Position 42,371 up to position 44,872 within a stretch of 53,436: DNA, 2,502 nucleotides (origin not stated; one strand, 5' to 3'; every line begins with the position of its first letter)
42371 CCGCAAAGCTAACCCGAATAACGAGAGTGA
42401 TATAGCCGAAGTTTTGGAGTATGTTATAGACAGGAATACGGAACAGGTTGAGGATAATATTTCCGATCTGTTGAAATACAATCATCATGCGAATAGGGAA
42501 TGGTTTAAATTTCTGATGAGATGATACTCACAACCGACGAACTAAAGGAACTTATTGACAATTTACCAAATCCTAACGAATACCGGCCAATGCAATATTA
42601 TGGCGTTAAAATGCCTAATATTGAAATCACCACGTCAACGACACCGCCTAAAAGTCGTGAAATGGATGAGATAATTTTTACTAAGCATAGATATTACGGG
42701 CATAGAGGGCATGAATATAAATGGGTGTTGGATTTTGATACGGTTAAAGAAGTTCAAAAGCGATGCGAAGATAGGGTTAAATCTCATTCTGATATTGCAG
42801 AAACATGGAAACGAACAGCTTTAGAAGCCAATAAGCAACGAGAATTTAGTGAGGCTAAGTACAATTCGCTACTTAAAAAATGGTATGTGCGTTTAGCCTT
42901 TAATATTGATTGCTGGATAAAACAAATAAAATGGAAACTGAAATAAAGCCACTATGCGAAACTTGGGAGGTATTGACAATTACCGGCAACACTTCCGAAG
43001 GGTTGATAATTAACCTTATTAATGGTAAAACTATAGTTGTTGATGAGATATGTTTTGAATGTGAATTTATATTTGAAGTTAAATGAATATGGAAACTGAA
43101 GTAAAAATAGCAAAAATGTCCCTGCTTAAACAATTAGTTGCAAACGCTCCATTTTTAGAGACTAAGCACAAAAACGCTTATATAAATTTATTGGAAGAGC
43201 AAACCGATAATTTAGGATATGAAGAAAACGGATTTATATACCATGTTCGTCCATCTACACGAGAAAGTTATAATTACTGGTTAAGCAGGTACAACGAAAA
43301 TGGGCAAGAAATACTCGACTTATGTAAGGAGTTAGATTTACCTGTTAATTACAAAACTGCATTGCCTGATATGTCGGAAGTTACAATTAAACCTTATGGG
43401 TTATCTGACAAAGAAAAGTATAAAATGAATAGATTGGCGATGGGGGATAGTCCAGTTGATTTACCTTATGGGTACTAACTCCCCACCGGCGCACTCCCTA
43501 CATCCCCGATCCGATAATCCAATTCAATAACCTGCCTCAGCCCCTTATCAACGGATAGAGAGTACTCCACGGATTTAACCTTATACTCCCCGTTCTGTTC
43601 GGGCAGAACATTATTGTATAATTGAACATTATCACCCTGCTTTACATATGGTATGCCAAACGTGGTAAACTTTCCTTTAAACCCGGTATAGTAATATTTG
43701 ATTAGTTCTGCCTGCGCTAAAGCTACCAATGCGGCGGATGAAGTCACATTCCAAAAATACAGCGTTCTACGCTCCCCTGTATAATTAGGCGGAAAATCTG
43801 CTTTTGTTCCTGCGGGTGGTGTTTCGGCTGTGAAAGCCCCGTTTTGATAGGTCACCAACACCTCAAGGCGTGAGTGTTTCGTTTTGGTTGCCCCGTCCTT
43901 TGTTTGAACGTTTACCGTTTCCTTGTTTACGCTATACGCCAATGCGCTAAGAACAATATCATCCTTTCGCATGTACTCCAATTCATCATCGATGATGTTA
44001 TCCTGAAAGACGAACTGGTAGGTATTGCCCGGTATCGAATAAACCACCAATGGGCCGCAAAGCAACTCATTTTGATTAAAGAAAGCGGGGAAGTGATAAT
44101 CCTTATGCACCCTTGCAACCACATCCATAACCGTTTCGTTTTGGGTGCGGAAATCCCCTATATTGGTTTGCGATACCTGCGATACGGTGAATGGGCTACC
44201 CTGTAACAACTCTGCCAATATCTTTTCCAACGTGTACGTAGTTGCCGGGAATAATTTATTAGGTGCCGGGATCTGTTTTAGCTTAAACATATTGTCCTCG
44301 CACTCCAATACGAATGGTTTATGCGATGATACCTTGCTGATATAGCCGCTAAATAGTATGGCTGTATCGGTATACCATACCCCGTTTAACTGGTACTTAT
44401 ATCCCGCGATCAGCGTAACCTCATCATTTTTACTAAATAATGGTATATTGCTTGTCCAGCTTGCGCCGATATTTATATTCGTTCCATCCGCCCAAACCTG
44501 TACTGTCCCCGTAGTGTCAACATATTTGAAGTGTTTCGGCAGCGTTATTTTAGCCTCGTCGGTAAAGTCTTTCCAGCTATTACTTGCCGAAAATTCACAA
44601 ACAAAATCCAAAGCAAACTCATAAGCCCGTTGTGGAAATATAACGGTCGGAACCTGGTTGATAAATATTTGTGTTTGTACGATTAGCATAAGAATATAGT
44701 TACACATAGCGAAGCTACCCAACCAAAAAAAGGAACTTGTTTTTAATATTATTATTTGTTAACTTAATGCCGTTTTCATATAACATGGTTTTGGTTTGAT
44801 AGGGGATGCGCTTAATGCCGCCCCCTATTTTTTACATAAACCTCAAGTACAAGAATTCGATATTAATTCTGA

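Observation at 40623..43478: Plus-strand island with an RHH regulator and two glycosyltransferases, inserted between baseplate hub and spike genes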

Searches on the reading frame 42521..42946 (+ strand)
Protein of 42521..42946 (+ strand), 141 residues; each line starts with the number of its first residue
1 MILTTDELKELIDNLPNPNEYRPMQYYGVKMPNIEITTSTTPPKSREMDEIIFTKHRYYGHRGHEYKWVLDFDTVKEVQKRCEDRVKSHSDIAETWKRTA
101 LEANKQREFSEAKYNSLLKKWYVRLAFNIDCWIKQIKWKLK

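Call 3: search_protein_families(library=pfam, proteins=[window:42521-42946:+], max_evalue=1)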
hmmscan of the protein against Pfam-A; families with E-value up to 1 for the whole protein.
window:42521-42946:+ (141 aa): 0 families

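Call 4: search_protein_families(library=phrogs, proteins=[window:42521-42946:+], max_evalue=0.1)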
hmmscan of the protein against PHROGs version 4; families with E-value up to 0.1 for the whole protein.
window:42521-42946:+ (141 aa): 0 families

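Call 8: search_protein_families(library=ncbifam, proteins=[window:42521-42946:+], max_evalue=1)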
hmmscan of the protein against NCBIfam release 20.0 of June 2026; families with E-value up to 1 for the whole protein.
window:42521-42946:+ (141 aa): 0 families

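Call 72: find_homologous_proteins(query=window:42521-42946:+, max_evalue=0.01)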
Query window:42521-42946:+ (141 aa): 1 proteins with E <= 0.01 among 14 candidates.
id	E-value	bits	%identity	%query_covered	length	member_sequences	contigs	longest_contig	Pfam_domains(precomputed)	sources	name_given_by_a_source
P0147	3.9e-92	324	100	100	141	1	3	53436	-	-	-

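Call 77: find_encoding_contigs(protein=P0147, flank=6000, max_places=4)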
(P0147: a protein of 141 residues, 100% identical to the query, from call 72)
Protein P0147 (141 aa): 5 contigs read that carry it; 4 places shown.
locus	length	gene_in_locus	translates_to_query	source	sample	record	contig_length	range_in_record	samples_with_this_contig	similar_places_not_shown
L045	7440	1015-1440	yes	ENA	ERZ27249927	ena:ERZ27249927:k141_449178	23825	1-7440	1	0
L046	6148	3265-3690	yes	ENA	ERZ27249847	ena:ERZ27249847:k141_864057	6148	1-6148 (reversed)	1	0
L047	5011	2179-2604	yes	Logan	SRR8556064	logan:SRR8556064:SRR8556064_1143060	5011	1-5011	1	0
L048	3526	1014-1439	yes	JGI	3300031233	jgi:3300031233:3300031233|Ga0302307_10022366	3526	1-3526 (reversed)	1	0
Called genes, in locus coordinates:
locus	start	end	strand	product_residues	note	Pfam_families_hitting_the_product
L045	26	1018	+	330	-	PF13692:Glyco_trans_1_4 (weak)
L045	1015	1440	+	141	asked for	-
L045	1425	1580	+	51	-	-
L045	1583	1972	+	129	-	-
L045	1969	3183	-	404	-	-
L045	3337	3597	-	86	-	-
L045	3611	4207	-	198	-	PF19512:DUF6046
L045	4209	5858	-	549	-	PF06791:TMP_2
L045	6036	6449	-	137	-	-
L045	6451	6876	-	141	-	-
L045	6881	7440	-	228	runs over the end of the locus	PF01541:GIY-YIG, PF07460:NUMOD3 (faint)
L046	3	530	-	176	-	?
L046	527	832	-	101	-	-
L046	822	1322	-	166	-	-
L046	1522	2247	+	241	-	PF22882:GT-D-like, PF08759:GT-D (faint)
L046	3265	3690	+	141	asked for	-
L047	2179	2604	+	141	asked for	-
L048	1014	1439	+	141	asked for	-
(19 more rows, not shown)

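Call 88: search_protein_families(library=padloc, proteins=[window:42521-42946:+], max_evalue=0.1)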
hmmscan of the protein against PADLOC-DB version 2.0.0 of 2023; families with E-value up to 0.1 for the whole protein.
window:42521-42946:+ (141 aa): 0 families

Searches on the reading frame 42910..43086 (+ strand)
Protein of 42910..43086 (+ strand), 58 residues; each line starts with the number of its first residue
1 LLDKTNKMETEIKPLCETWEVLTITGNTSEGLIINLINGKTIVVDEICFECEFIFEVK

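Call 3: search_protein_families(library=pfam, proteins=[window:42910-43086:+], max_evalue=1)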
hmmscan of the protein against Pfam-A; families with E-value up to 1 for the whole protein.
window:42910-43086:+ (58 aa): 0 families

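Call 4: search_protein_families(library=phrogs, proteins=[window:42910-43086:+], max_evalue=0.1)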
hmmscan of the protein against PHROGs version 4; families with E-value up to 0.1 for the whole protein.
window:42910-43086:+ (58 aa): 0 families

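Call 8: search_protein_families(library=ncbifam, proteins=[window:42910-43086:+], max_evalue=1)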
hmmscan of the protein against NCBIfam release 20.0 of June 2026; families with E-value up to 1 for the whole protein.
window:42910-43086:+ (58 aa): 1 family
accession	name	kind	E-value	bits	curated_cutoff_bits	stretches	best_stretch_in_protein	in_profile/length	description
TIGR00103.1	DNA_YbaB_EbfC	equivalog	0.019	15.1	49.45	1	1-44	11-54/104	YbaB/EbfC family nucleoid-associated protein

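Call 88: search_protein_families(library=padloc, proteins=[window:42910-43086:+], max_evalue=0.1)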
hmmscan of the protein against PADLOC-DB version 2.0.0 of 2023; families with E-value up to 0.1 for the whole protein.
window:42910-43086:+ (58 aa): 0 families

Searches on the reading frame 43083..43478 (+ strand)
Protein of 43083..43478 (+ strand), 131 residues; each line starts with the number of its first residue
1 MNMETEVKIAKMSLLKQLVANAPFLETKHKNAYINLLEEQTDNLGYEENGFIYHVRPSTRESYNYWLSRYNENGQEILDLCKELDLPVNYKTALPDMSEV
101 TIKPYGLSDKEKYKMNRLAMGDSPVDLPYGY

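Call 3: search_protein_families(library=pfam, proteins=[window:43083-43478:+], max_evalue=1)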
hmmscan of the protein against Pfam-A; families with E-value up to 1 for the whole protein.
window:43083-43478:+ (131 aa): 0 families

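Call 4: search_protein_families(library=phrogs, proteins=[window:43083-43478:+], max_evalue=0.1)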
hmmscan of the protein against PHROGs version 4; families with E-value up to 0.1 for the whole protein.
window:43083-43478:+ (131 aa): 1 family
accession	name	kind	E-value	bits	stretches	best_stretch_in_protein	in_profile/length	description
phrog_25460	-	unknown function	0.03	15.1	1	27-95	25-88/144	-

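Call 8: search_protein_families(library=ncbifam, proteins=[window:43083-43478:+], max_evalue=1)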
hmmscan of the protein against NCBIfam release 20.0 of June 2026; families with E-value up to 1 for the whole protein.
window:43083-43478:+ (131 aa): 0 families

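Call 79: search_protein_representatives(protein=window:43083-43478:+)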
Query: 131 residues. Proteins with E-value up to 0.001 (for the whole library): 5; up to 1e-10: 3; up to 1e-30: 1. The best 5 are listed.
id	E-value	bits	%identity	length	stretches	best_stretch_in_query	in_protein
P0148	5.9e-34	133.3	56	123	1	13-128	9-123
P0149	3.0e-17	79.3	44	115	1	12-111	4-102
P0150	3.7e-16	75.8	38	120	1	11-126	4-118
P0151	2.0e-05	41.0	36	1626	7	4-31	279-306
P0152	5.2e-05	39.7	32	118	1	11-129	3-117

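Call 88: search_protein_families(library=padloc, proteins=[window:43083-43478:+], max_evalue=0.1)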
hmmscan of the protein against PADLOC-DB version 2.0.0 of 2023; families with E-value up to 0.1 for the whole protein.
window:43083-43478:+ (131 aa): 0 families

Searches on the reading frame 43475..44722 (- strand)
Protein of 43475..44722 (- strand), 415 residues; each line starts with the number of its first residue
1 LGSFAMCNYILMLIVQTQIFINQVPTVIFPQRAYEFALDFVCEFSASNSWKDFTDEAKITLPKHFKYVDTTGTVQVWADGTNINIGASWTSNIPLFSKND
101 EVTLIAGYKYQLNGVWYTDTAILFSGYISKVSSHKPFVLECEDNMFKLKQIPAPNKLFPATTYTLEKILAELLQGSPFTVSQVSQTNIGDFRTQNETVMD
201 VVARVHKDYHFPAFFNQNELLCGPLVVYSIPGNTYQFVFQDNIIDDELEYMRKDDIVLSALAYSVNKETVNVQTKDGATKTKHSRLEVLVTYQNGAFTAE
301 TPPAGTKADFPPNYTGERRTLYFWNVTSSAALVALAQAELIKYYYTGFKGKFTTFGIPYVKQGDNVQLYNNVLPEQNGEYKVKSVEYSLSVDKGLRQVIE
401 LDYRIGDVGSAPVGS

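Call 3: search_protein_families(library=pfam, proteins=[window:43475-44722:-], max_evalue=1)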
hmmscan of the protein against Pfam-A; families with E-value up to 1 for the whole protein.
window:43475-44722:- (415 aa): 1 family
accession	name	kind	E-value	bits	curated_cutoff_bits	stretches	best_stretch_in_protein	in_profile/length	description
PF07660.19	STN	-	0.18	12.1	28.4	1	163-182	23-42/52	Secretin and TonB N terminus short domain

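Call 4: search_protein_families(library=phrogs, proteins=[window:43475-44722:-], max_evalue=0.1)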
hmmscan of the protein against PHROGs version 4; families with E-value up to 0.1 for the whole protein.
window:43475-44722:- (415 aa): 4 families
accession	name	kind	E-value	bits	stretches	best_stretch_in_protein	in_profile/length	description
phrog_4930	-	tail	2.3e-45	156.2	2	38-274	15-220/319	baseplate hub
phrog_196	-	tail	2.8e-09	37.1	1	98-218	148-271/536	baseplate hub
phrog_1887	-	tail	0.004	17.1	1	309-398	560-651/670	tail protein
phrog_52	-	tail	0.084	12.7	0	328-410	438-520/677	tail protein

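Call 9: find_related_loci(query=window:43475-44722:-, collection=viral_contigs, flank=8000)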
Query window:43475-44722:- (415 aa) in viral_contigs; peptide patterns used: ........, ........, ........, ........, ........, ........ (x = any residue, [..] = any of these).
3 stretches matched a pattern, but none encodes a relative of the query by tblastn (E <= 1e-3).

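Call 11: search_dna_similar(query=window:43475-44722:-, collection=phages, mode=protein, max_rows=25, max_evalue=0.001)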
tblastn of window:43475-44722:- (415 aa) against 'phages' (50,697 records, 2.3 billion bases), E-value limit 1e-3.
Records with a match: 17; places in all: 17; records where one place covers at least 80% of the query: 16.
Best place of each record, by identity: <60% 17.
By first word of the organism name: Flavobacterium 13; Bacteriophage 2; Winogradskyella 2.
By host as written in the record: Flavobacterium sp. LMO8 5; - 2; Winograskyella sp. HaHa_3_26 2; Flavobacterium psychrophilum FPS-S2 1; Flavobacterium psychrophilum 1; Flavobacterium psychrophilum F026 1; Flavobacterium psychrophilum strain 135-1 1; Flavobacterium psychrophilum strain 990512-1/B 1; and 3 more.
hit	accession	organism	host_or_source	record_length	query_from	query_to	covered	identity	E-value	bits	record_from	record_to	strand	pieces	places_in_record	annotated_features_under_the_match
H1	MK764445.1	Flavobacterium phage FPSV-S8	Flavobacterium psychrophilum FPS-S2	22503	38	405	89%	27.5%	1e-26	118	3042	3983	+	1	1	hypothetical protein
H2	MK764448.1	Flavobacterium phage FPSV-S27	Flavobacterium psychrophilum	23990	38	405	89%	27.5%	1e-26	118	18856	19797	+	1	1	hypothetical protein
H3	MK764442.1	Flavobacterium phage FPSV-S1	Flavobacterium psychrophilum F026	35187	38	405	89%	27.5%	1e-26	118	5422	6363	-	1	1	hypothetical protein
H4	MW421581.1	Flavobacterium phage FPSV-S4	Flavobacterium psychrophilum strain ...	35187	38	405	89%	27.5%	1e-26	118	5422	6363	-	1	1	record has no annotation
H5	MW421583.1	Flavobacterium phage FPSV-F8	Flavobacterium psychrophilum strain ...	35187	38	405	89%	27.5%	1e-26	118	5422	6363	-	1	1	record has no annotation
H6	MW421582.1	Flavobacterium phage FPSV-S8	Flavobacterium psychrophilum strain ...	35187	38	405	89%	27.5%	1e-26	118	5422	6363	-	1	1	record has no annotation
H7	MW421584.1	Flavobacterium phage FPSV-D3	Flavobacterium psychrophilum strain ...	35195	38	405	89%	27.5%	1e-26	118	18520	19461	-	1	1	record has no annotation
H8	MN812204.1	Flavobacterium phage vB_FspM_lotta8-2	Flavobacterium sp. LMO8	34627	35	385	85%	27.1%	1e-22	106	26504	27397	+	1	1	structural protein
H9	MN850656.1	Flavobacterium phage fF4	Flavobacterium columnare NBRC 100251 = ...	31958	49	405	86%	26.6%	8e-16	86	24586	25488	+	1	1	hypothetical protein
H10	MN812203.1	Flavobacterium phage vB_FspM_lotta8-1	Flavobacterium sp. LMO8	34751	35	385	85%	26.9%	2e-22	106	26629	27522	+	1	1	structural protein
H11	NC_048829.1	Flavobacterium phage vB_FspM_lotta8-1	Flavobacterium sp. LMO8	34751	35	385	85%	26.9%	2e-22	106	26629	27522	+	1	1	baseplate hub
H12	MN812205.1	Flavobacterium phage vB_FspM_pippi8-1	Flavobacterium sp. LMO8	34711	35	385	85%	26.6%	2e-22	105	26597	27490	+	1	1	structural protein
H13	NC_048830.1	Flavobacterium phage vB_FspM_pippi8-1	Flavobacterium sp. LMO8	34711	35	385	85%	26.6%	2e-22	105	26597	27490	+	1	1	baseplate hub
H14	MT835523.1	Bacteriophage sp.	human fecal samples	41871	27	404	91%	23.4%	1e-15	85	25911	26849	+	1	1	record has no annotation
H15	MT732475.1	Winogradskyella phage Peternella_1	Winograskyella sp. HaHa_3_26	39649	35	401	88%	23.9%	3e-20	99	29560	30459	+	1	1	protein D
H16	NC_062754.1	Winogradskyella phage Peternella_1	Winograskyella sp. HaHa_3_26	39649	35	401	88%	23.9%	3e-20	99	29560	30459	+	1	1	baseplate hub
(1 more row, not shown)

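Call 13: get_annotated_region(hit=H11, flank=7000)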
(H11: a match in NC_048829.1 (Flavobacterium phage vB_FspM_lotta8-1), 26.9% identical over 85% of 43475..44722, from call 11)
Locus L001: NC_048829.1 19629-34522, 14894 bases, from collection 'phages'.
description: Flavobacterium phage vB_FspM_lotta8-1, complete genome.
organism: Flavobacterium phage vB_FspM_lotta8-1 (NCBI taxid 2686242)
taxonomy: Viruses; Duplodnaviria; Heunggongvirae; Uroviricota; Caudoviricetes; Winoviridae; Pippivirus; Pippivirus lotta
host: Flavobacterium sp. LMO8; source: -; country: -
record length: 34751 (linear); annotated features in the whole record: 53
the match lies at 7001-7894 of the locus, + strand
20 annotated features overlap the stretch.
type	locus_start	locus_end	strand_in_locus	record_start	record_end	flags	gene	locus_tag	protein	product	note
CDS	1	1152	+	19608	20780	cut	-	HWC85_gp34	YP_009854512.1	protease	annotation based on sequence similarity to NCBI WP_101307799.1 and Pfam PF00574.22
CDS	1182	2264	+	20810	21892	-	-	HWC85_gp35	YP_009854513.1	structural protein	annotation based on sequence similarity to NCBI SFL10013.1 and Pfam PF11651.7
CDS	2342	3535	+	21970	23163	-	-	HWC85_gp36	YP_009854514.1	tail sheath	annotation based on sequence similarity to NCBI BAQ92546.1 and Pfam PF10758.8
CDS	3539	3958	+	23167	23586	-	-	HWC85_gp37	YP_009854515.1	tail protein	annotation based on sequence similarity to NCBI WP_064970231.1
CDS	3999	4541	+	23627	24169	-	-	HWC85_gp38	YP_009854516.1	hypothetical protein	-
CDS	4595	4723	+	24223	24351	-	-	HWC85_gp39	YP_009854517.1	hypothetical protein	-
CDS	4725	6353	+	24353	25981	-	-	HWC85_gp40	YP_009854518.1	hypothetical protein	annotation based on sequence similarity to NCBI WP_141814510.1 and Pfam PF04873.12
CDS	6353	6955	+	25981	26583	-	-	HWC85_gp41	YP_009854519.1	structural protein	annotation based on sequence similarity to NCBI WP_008511506.1 and Pfam PF12995.6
CDS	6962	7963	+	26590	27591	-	-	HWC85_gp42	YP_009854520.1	baseplate hub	annotation based on sequence similarity to NCBI PIY15129.1 and Pfam PF04313.13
CDS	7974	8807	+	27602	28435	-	-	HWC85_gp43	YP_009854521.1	structural protein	annotation based on sequence similarity to NCBI WP_138424914.1 and Pfam PF03954.13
CDS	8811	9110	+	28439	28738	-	-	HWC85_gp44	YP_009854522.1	hypothetical protein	annotation based on sequence similarity to NCBI WP_052594173.1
CDS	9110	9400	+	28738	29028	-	-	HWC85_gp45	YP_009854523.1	hypothetical protein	annotation based on sequence similarity to NCBI WP_047099510.1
CDS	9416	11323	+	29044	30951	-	-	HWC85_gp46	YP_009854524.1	structural protein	annotation based on sequence similarity to NCBI WP_132722493.1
CDS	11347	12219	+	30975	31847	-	-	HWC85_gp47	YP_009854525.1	nucleotidyltransferase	annotation based on sequence similarity to NCBI WP_136464954.1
CDS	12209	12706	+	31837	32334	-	-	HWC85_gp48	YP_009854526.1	hypothetical protein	annotation based on sequence similarity to NCBI WP_083243959.1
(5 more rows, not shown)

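Call 14: get_annotated_region(hit=H16, flank=7000)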
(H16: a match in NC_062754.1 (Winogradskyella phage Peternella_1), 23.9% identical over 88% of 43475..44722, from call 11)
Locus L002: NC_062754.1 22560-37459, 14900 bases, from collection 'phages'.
description: Winogradskyella phage Peternella_1, complete genome.
organism: Winogradskyella phage Peternella_1 (NCBI taxid 2745699)
taxonomy: Viruses; Duplodnaviria; Heunggongvirae; Uroviricota; Caudoviricetes; Winoviridae; Peternellavirus; Peternellavirus peternella
host: Winograskyella sp. HaHa_3_26; source: surface seawater; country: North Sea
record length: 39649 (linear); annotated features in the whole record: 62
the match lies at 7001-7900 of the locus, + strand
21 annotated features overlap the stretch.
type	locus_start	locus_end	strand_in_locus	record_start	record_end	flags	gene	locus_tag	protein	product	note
CDS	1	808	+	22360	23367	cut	-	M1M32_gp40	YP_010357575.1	major capsid protein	-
CDS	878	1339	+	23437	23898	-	-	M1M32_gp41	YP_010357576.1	amidase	-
CDS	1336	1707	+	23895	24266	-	-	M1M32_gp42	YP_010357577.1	hypothetical protein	-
CDS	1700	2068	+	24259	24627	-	-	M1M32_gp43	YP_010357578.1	hypothetical protein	-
CDS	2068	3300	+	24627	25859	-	-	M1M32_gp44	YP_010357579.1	sheath protein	DUF2586/sheath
CDS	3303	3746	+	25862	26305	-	-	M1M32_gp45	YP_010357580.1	tail protein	-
CDS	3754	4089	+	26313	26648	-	-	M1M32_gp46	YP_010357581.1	hypothetical protein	-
CDS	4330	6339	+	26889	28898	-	-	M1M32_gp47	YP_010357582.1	tail tape measure protein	-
CDS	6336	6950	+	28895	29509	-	-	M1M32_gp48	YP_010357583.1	baseplate hub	-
CDS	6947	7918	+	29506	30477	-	-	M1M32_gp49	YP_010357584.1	baseplate hub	-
CDS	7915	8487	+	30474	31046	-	-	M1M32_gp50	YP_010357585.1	hypothetical protein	-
CDS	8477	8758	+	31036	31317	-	-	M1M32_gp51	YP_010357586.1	oxidase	-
CDS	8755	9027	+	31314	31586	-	-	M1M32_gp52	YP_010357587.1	hypothetical protein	-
CDS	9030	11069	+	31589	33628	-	-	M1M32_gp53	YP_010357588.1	hypothetical protein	-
CDS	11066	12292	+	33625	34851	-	-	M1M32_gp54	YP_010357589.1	hypothetical protein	-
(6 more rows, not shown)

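Call 25: find_related_loci(query=window:43475-44722:-, collection=metagenome_contigs, flank=10000)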
Query window:43475-44722:- (415 aa) in metagenome_contigs; peptide patterns used: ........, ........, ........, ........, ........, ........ (x = any residue, [..] = any of these).
32 stretches matched a pattern, but none encodes a relative of the query by tblastn (E <= 1e-3).
